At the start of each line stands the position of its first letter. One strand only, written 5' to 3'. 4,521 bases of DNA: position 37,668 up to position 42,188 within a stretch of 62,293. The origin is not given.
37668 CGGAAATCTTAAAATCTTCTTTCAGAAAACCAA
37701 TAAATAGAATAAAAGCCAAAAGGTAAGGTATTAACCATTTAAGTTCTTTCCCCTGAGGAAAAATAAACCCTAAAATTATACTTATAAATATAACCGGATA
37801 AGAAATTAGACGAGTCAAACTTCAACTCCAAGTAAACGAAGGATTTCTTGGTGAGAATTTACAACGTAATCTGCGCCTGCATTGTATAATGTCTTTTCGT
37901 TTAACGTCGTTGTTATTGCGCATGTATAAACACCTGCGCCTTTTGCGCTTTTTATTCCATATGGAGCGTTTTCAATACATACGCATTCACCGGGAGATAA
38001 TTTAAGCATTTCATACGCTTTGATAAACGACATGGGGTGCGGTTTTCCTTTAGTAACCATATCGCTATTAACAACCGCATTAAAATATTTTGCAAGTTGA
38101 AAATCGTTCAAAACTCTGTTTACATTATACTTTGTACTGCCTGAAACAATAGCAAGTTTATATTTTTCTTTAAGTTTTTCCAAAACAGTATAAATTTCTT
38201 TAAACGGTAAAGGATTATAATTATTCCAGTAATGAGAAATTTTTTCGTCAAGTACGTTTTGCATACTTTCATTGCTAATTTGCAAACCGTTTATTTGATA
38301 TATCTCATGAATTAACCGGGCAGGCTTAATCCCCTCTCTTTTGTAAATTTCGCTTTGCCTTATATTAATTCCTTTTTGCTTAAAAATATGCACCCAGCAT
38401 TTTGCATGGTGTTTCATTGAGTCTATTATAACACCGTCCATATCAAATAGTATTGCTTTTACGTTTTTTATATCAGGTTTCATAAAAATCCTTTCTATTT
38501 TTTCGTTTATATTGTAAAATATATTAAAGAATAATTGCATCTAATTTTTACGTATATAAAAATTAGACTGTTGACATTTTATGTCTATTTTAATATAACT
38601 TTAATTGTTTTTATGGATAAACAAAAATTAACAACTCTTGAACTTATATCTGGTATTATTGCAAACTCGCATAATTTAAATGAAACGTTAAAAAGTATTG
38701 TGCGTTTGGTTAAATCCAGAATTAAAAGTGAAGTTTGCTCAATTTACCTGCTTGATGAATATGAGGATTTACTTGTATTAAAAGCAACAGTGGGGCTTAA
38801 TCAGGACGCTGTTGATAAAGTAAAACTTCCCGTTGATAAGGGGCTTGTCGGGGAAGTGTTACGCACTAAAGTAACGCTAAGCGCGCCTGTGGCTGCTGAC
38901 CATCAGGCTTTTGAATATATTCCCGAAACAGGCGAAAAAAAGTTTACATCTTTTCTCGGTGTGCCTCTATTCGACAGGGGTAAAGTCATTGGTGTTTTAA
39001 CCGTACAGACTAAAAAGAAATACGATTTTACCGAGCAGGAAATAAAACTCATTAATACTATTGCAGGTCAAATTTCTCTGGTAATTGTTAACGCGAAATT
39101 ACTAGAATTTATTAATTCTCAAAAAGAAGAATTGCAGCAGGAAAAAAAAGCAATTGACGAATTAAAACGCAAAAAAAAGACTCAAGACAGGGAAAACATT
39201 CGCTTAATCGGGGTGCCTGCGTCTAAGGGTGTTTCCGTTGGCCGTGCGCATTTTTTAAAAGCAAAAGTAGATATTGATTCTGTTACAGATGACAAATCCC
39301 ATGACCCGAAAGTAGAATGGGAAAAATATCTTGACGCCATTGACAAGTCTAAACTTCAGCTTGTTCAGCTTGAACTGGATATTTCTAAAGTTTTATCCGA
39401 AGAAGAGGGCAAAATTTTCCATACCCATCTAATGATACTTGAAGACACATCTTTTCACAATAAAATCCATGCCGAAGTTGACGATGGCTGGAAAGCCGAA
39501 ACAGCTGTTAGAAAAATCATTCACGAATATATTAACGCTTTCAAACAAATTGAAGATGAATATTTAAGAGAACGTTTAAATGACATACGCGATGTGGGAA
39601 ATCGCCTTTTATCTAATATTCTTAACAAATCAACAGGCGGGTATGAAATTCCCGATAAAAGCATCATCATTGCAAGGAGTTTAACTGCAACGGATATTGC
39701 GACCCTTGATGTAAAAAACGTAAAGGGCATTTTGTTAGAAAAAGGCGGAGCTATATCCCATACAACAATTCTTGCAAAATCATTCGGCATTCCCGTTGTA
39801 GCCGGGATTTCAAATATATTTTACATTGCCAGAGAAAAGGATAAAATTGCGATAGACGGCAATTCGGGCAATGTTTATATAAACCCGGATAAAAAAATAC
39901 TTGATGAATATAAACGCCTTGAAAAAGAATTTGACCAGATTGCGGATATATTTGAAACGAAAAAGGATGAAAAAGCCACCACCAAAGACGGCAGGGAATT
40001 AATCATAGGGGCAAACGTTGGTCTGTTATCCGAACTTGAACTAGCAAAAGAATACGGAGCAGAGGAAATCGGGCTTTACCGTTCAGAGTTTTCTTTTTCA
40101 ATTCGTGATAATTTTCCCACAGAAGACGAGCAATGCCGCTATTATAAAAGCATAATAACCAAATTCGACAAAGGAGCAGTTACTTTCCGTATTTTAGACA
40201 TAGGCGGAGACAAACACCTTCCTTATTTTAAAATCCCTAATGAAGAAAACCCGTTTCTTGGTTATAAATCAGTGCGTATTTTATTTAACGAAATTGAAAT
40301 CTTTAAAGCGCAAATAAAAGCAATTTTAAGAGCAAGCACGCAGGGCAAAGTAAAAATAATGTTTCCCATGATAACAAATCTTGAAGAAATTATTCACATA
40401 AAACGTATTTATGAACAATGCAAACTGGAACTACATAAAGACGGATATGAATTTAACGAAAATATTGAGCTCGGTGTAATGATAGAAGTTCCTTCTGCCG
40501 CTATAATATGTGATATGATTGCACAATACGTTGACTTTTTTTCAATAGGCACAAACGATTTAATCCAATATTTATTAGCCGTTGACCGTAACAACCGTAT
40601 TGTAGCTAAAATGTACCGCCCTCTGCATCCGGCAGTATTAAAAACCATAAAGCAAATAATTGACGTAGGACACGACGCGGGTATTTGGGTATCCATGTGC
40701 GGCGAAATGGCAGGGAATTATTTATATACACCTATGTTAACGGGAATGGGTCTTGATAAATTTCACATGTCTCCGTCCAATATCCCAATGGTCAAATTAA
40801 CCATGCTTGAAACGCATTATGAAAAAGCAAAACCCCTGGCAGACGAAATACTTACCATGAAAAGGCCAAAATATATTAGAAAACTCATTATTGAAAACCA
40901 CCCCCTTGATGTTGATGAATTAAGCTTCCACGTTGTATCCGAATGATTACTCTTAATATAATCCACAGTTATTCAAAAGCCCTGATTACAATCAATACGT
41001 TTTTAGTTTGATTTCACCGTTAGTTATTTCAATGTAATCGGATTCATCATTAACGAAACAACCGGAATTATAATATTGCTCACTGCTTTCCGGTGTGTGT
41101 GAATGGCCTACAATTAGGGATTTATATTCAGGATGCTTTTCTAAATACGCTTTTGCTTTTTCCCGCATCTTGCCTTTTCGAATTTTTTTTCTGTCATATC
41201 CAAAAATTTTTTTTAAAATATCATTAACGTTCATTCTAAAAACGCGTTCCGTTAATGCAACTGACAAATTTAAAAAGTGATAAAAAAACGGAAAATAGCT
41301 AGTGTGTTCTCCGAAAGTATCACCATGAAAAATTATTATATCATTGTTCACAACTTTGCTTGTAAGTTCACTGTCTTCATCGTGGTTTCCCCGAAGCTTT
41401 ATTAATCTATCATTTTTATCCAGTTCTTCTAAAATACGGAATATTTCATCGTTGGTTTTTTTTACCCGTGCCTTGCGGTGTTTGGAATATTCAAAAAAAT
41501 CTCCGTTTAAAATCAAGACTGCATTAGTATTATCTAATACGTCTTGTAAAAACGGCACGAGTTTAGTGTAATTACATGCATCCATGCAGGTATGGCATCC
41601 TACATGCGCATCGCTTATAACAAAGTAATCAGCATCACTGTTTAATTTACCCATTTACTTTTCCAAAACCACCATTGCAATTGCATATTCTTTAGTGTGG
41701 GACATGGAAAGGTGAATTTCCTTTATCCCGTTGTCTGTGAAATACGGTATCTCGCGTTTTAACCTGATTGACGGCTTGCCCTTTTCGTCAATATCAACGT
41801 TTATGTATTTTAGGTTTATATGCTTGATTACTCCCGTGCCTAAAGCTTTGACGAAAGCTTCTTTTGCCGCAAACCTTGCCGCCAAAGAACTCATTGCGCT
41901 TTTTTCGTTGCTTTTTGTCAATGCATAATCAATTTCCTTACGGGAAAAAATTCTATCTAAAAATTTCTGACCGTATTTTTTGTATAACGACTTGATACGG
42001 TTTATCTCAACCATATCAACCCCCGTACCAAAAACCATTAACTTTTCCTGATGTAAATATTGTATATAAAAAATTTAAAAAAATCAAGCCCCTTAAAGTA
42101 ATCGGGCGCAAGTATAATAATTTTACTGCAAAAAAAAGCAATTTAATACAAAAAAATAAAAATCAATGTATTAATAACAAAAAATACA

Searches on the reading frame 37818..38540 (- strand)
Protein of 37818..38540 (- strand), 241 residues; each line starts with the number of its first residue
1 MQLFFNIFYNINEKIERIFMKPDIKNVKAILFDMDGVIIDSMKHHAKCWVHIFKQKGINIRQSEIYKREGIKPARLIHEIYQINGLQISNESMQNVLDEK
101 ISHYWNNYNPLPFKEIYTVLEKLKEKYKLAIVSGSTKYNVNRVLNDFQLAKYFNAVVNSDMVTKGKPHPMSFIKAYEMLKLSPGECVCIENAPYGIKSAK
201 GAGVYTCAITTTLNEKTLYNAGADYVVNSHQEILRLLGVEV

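Call 106: search_protein_families(library=pfam, proteins=[window:37818-38540:-], max_evalue=0.0001)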
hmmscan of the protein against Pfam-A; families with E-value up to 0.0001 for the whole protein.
window:37818-38540:- (241 aa): 2 families
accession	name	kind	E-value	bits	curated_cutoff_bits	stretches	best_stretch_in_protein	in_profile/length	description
PF13419.12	HAD_2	-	6e-34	118.1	23.8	1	30-209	1-178/178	Haloacid dehalogenase-like hydrolase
PF00702.32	Hydrolase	-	1.3e-23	84.8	26.4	1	27-203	1-191/191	haloacid dehalogenase-like hydrolase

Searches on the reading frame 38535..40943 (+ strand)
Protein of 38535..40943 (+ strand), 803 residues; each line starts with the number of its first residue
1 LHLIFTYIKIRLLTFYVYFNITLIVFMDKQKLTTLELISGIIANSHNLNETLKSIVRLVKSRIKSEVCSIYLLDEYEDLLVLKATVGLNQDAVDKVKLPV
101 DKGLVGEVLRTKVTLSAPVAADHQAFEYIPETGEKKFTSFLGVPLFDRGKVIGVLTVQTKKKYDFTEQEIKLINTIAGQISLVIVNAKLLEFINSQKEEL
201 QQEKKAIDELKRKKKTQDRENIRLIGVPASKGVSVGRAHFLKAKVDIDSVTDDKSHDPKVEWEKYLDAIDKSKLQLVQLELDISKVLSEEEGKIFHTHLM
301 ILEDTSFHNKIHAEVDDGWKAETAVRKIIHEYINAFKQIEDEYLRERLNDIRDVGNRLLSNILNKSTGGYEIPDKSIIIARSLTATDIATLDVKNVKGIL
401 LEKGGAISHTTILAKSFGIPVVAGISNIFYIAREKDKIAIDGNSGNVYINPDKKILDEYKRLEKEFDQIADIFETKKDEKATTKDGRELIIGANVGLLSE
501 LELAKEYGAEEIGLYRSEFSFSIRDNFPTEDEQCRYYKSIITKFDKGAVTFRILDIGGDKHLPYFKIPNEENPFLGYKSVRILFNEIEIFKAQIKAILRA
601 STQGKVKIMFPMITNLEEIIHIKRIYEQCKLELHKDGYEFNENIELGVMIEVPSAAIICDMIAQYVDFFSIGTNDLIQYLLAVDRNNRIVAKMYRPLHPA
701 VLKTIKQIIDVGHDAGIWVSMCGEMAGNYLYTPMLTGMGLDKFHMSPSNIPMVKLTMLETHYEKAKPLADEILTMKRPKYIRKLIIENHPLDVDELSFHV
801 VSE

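Call 70: search_protein_families(library=pfam, proteins=[window:38535-40943:+], max_evalue=0.0001)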
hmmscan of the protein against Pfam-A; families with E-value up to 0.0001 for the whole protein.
window:38535-40943:+ (803 aa): 6 families
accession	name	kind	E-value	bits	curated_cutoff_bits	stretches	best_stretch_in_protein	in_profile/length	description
PF02896.24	PEP-utilizers_C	-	1.7e-106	356.1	22.8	1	475-760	6-291/293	PEP-utilising enzyme, PEP-binding domain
PF05524.18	PEP-utilisers_N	-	4.6e-28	98.2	24.4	1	226-347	2-121/121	PEP-utilising enzyme, N-terminal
PF13185.12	GAF_2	-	2.1e-20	73.8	28.6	1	46-184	2-135/136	GAF domain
PF00391.29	PEP-utilizers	-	2e-18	66.2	23.1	1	373-445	2-72/72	PEP-utilising enzyme, mobile domain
PF01590.32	GAF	-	4.2e-17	63.4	22.4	1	47-184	1-133/133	GAF domain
PF13492.12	GAF_3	-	6.3e-09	36.8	27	1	48-184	2-127/129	GAF domain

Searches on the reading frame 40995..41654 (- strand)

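Call 70: search_protein_families(library=pfam, proteins=[window:40995-41654:-], max_evalue=0.0001)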
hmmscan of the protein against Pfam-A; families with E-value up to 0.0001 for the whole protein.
window:40995-41654:- (220 aa): 1 family
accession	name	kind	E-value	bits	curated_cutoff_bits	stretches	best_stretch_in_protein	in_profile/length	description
PF00149.33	Metallophos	-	3.3e-08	34.6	21.5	1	12-188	5-159/191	Calcineurin-like phosphoesterase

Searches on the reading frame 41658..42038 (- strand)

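Call 70: search_protein_families(library=pfam, proteins=[window:41658-42038:-], max_evalue=0.0001)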
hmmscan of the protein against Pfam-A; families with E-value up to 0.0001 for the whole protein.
window:41658-42038:- (127 aa): 1 family
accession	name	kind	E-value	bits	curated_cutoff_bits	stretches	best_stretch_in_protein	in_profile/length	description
PF01648.25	ACPS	-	1.3e-18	67.5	25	1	5-122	2-110/111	4'-phosphopantetheinyl transferase superfamily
